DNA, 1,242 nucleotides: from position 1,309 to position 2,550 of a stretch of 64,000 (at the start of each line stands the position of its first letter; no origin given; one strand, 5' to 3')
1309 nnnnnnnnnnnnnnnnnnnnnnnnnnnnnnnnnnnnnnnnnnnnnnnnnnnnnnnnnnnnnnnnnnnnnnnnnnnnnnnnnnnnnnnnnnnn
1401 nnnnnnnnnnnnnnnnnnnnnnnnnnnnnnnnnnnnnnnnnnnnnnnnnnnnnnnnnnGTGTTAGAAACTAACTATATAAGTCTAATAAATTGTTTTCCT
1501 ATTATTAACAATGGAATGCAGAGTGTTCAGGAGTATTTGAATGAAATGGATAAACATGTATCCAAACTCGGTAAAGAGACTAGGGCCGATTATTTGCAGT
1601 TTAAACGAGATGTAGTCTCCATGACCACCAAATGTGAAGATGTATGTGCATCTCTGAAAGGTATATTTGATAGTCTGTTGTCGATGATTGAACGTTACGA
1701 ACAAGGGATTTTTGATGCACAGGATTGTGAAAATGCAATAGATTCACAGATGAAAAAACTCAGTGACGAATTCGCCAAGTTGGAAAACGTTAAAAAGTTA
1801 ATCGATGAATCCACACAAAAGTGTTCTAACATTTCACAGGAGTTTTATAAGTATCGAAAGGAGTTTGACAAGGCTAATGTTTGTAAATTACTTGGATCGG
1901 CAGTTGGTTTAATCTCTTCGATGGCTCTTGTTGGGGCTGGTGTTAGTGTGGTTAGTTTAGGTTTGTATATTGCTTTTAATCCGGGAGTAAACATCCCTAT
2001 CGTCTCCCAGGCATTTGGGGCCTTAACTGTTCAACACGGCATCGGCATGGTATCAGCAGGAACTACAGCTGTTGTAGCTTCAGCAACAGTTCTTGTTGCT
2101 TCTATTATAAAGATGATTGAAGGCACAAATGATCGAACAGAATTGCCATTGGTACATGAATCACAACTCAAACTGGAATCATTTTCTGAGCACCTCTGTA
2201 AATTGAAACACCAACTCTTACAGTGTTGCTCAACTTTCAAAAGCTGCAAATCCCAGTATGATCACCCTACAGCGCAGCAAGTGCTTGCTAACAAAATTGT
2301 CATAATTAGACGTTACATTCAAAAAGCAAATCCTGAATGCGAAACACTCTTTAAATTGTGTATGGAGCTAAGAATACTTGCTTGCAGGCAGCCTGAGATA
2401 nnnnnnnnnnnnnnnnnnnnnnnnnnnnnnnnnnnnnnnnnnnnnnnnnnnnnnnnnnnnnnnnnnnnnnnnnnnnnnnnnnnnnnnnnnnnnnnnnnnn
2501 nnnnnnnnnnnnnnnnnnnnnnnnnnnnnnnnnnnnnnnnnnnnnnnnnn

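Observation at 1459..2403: Candidate alpha-helical pore-forming (ApoL/ClyA-like) protein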

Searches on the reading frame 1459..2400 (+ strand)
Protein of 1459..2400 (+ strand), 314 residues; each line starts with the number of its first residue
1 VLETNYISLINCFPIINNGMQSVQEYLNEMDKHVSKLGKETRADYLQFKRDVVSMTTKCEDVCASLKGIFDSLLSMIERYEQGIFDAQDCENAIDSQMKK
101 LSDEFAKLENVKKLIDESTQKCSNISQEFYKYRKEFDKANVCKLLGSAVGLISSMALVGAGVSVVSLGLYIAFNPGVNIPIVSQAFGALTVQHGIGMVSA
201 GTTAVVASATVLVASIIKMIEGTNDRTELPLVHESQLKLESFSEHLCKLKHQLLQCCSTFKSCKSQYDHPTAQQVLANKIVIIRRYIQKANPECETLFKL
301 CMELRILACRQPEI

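Call 3: search_protein_families(library=pfam, proteins=[window:1459-2400:+], max_evalue=1)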
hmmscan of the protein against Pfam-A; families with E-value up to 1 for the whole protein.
window:1459-2400:+ (314 aa): 12 families
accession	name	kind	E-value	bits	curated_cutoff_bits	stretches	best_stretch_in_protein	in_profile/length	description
PF14712.11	Snapin_Pallidin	-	0.0015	19.3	29.6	1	67-128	5-70/89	Snapin/Pallidin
PF10498.14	IFT57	-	0.0078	15.7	40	1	23-125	195-297/360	Intra-flagellar transport protein 57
PF07889.17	DUF1664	-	0.03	14.8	34.6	0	52-117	43-108/124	Protein of unknown function (DUF1664)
PF17675.6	APG6_N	-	0.041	14.8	45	1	27-134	11-105/132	Apg6 coiled-coil region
PF09763.15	Sec3_CC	-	0.056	13.7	27.1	1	96-138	18-60/133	Exocyst complex component Sec3, coiled-coil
PF16888.10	YwqH-like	-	0.089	13.5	33.7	1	20-101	43-121/123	YwqH-like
PF24164.1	TMP_N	-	0.1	13.5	27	0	77-123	25-71/82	Tape measure protein N-terminal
PF04108.17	ATG17_like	-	0.11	12.3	43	1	11-131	123-250/355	Autophagy protein ATG17-like domain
PF25610.1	HR1_TOCA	-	0.2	12.4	27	0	105-139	52-86/90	TOCA family HR1 domain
PF22919.1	ATP-synt_VA_C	-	0.22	12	24.7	0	24-78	38-93/101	C-terminal domain of V and A type ATP synthase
PF10241.14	KxDL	-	0.28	11.9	27.2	0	83-134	4-55/86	Uncharacterized conserved protein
PF10218.14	SPRING1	-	0.97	10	22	1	238-303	41-107/131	SREBP regulating gene protein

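Call 5: find_homologous_proteins(query=window:1516-2400:+, max_evalue=0.001)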
Query window:1516-2400:+ (295 aa): 1 proteins with E <= 0.001 among 1709 candidates.
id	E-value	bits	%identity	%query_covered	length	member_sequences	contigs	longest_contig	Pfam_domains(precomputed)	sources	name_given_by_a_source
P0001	1.1e-128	446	99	72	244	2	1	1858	-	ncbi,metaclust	ncbi:predicted protein, partial [Naegleria gruberi]|metaclust:status=active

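Call 6: search_solved_structures(query=window:1516-2400:+, max_evalue=10, show_alignments=2)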
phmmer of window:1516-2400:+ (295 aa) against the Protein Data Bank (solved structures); distinct sequences matched with E-value up to 10: 12.
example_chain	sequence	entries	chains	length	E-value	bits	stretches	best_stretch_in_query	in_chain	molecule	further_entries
28op_U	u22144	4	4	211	0.32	13.7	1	12-115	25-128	Centromere protein U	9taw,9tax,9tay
7pb8_U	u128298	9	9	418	0.38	13.5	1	13-115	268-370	Centromere protein U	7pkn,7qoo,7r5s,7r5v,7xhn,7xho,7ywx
4xso_B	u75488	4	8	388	0.45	13.2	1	4-44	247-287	Alr3699 protein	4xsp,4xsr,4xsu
9tqb_B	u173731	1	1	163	0.57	12.9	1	30-104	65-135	BLOC-1-related complex subunit 6 C-terminal helix domain-containing protein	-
6ek7_A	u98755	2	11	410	0.66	12.7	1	65-141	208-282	YaxA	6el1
6ren_A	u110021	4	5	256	0.67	12.7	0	163-212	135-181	3fPizza6-SH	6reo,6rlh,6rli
6o8w_m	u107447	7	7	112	1.8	11.3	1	156-256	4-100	30S ribosomal protein S13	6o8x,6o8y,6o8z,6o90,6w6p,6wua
7nhk_n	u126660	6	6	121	1.8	11.2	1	156-256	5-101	30S ribosomal protein S13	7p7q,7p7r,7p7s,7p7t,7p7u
6rej_A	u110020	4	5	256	2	11.1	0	161-212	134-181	Pizza6-SH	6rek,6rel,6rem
5i1y_A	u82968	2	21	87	2.4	10.8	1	165-213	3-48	nvPizz2a-H16S58 | nvPizza2-H16S58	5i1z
8ek4_A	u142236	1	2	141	3.3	10.4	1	4-109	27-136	Ice-binding protein TIP-99a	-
8th8_K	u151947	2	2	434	4.6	9.9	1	3-99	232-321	Dynein regulatory complex protein 10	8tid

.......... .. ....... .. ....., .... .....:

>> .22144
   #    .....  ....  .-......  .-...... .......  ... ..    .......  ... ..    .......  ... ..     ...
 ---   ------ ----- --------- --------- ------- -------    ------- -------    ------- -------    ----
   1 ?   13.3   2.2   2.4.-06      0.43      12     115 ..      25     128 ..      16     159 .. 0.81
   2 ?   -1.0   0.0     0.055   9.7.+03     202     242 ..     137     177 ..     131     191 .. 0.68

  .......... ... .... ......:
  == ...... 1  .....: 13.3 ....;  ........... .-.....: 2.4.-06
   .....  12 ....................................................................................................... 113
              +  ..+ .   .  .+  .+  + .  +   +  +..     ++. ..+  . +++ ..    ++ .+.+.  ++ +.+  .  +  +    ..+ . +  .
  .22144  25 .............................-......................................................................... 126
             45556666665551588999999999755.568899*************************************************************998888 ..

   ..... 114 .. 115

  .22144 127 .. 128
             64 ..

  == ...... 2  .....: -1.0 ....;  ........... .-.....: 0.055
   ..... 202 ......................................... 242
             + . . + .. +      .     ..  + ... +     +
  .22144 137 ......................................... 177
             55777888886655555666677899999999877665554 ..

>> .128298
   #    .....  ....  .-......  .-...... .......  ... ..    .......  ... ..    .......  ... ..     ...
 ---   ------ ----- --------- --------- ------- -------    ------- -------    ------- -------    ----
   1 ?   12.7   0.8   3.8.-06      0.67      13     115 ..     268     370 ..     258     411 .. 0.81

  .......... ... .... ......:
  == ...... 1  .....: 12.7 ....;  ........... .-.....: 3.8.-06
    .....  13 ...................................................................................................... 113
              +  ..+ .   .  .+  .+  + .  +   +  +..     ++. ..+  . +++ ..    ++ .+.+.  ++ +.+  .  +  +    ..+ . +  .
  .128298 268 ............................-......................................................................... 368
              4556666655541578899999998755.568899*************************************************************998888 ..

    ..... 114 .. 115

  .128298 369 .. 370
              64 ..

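Call 10: find_encoding_contigs(protein=P0001, flank=10000)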
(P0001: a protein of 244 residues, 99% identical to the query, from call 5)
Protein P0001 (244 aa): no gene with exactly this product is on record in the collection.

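Call 14: search_protein_representatives(protein=window:1516-2400:+)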
Query: 295 residues. Proteins with E-value up to 0.001 (for the whole library): 1; up to 1e-10: 1; up to 1e-30: 1. The best 1 are listed.
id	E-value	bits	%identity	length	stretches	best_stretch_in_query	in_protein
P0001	3.4e-129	446.4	99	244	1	1-212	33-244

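Call 18: predict_structure(protein=window:1516-2400:+)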
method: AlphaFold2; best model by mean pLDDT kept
length: 295 residues; sequences in the alignment: 1
mean_pLDDT: 49.2   pTM: 0.39
mean pLDDT of the five models: 49.2, 48.9, 47.3, 44.5, 44.1
residues with pLDDT >= 90: 0; 70-90: 26; 50-70: 89; < 50: 180
segments of 3 or more residues with pLDDT < 50: 117-148, 151-166, 168-265, 267-295
pLDDT, mean of each block of 10 residues (from residue 1): 53 71 70 64 66 66 66 66 65 59 55 49 45 42 48 44 44 42 45 45 33 28 36 38 36 40 44 44 36 26
secondary structure, 60 per line:
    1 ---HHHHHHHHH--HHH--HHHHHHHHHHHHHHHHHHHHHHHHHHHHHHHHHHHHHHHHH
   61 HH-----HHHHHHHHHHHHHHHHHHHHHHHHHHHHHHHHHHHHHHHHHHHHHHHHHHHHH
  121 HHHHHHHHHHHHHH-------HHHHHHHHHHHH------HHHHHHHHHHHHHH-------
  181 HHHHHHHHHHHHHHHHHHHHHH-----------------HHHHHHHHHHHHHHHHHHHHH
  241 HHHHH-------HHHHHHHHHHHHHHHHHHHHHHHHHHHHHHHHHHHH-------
elements in order: H4-12 H20-62 H68-134 H142-153 H160-173 H181-202 H220-245 H253-288

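Call 21: fold_search(model_id=the predicted structure, library=pdb)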
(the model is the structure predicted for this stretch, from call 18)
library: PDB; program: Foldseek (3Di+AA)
matches with E <= 10: 289; with E <= 0.001: 0
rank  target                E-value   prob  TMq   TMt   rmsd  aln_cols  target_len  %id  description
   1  4tql_A                9.6e-02  0.51  0.23  0.27  14.9       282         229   15  Computationally designed three helix bundle (released 2014-10-15)
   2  1qoy                  1.9e-01  0.51  0.29  0.28  19.1       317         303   11  E.coli Hemolysin E (HlyE, ClyA, SheA) (released 2000-01-23)
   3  4pho_A                2.5e-01  0.77  0.33  0.33  22.2       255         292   11  ClyA CC6/264 ox (2-303) (released 2014-09-24)
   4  4pho_C                2.5e-01  0.72  0.32  0.32  23.4       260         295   13  ClyA CC6/264 ox (2-303) (released 2014-09-24)
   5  4phq_D                2.9e-01  0.72  0.33  0.33  22.3       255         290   11  ClyA CC6/264 ox (6-303) (released 2014-09-24)
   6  4tql_B                3.4e-01  0.18  0.20  0.24  19.1       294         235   12  Computationally designed three helix bundle (released 2014-10-15)
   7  4phq_B                3.5e-01  0.33  0.27  0.29  20.3       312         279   12  ClyA CC6/264 ox (6-303) (released 2014-09-24)
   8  8yfu_B                3.7e-01  0.21  0.24  0.13  30.9       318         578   12  Cryo EM structure of human phosphate channel XPR1 at intermediate state (released 2024-10-09)
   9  4phq_C                4.1e-01  0.41  0.28  0.28  30.1       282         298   13  ClyA CC6/264 ox (6-303) (released 2014-09-24)
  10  4phq_A                5.7e-01  0.25  0.27  0.28  25.1       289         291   14  ClyA CC6/264 ox (6-303) (released 2014-09-24)
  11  9o94_B                5.7e-01  0.08  0.16  0.11  24.9       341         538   12  Transporter associated with antigen processing (TAP) EQ mutant bound to the viral protein bUL49.5 in the outward-facin (released 2025-09-10)
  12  4pho_B                7.8e-01  0.41  0.31  0.32  22.6       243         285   12  ClyA CC6/264 ox (2-303) (released 2014-09-24)
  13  6ek4_D                8.6e-01  0.09  0.17  0.16  31.0       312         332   11  PaxB from Photorhabdus luminescens (released 2018-05-16)
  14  6mrt_A                9.1e-01  0.28  0.30  0.31  18.9       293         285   14  12-meric ClyA pore complex (released 2019-05-15)
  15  7uc7                  9.6e-01  0.10  0.15  0.09  25.0       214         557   12  Stat5a Core in complex with Compound 17 (released 2023-02-15)
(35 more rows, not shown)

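Call 23: find_homologous_proteins(query=window:1516-2400:+, max_evalue=10)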
Query window:1516-2400:+ (295 aa): 1 proteins with E <= 10 among 1709 candidates.
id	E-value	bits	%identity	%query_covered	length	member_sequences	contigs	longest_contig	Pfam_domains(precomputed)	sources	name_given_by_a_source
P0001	1.1e-128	446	99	72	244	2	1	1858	-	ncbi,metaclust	ncbi:predicted protein, partial [Naegleria gruberi]|metaclust:status=active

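Call 24: list_cluster_members(proteins=[window:1516-2400:+, window:3-1271:+, window:8947-10407:+, window:10556-12163:+, window:13006-14433:+, window:34761-36896:+, window:52519-54327:+, window:60835-62487:+, window:56987-58840:-, window:41379-42953:-])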
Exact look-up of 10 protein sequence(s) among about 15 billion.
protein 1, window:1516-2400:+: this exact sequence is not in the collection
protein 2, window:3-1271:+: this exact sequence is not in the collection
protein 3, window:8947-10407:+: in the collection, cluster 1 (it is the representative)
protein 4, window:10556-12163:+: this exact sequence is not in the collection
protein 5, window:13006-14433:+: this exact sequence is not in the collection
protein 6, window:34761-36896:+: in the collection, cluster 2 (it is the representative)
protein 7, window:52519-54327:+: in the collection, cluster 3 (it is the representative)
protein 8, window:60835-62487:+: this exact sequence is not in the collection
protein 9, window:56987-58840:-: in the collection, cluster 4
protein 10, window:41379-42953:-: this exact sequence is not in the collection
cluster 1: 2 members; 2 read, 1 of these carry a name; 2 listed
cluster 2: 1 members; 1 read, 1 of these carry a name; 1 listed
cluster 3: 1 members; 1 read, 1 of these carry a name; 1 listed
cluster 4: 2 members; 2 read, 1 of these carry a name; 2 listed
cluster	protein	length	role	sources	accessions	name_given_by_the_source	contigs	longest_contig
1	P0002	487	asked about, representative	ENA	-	-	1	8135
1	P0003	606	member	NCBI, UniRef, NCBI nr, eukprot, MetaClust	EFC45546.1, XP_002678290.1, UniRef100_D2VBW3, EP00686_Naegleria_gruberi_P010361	predicted protein [Naegleria gruberi] | Predicted protein n=1 Tax=Naegleria gruberi TaxID=5762 RepID=D2VBW3_NAEGR | uncharacterized protein NAEGRDRAFT_38829 [Naegleria gruberi]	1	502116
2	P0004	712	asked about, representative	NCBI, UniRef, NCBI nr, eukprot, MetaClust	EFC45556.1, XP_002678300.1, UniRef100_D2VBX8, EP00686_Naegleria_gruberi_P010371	predicted protein [Naegleria gruberi] | Predicted protein n=1 Tax=Naegleria gruberi TaxID=5762 RepID=D2VBX8_NAEGR | uncharacterized protein NAEGRDRAFT_66373 [Naegleria gruberi]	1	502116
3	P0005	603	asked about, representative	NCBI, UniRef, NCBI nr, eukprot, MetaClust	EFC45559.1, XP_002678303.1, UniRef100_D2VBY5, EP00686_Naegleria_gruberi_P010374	hypothetical protein NAEGRDRAFT_48307 [Naegleria gruberi] | F-box domain-containing protein n=1 Tax=Naegleria gruberi TaxID=5762 RepID=D2VBY5_NAEGR | uncharacterized protein NAEGRDRAFT_48307 [Naegleria gruberi]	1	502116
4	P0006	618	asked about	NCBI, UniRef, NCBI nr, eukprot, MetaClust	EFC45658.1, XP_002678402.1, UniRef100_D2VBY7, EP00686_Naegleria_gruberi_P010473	predicted protein [Naegleria gruberi] | Predicted protein n=1 Tax=Naegleria gruberi TaxID=5762 RepID=D2VBY7_NAEGR | uncharacterized protein NAEGRDRAFT_66383 [Naegleria gruberi]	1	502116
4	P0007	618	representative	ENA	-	-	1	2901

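Call 33: find_encoding_contigs(protein=P0008, flank=5000, max_places=10)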
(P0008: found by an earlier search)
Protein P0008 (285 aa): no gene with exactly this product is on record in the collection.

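Call 34: find_encoding_contigs(protein=window:1516-2400:+, flank=5000, max_places=10)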
Protein window:1516-2400:+ (295 aa): no gene with exactly this product is on record in the collection.
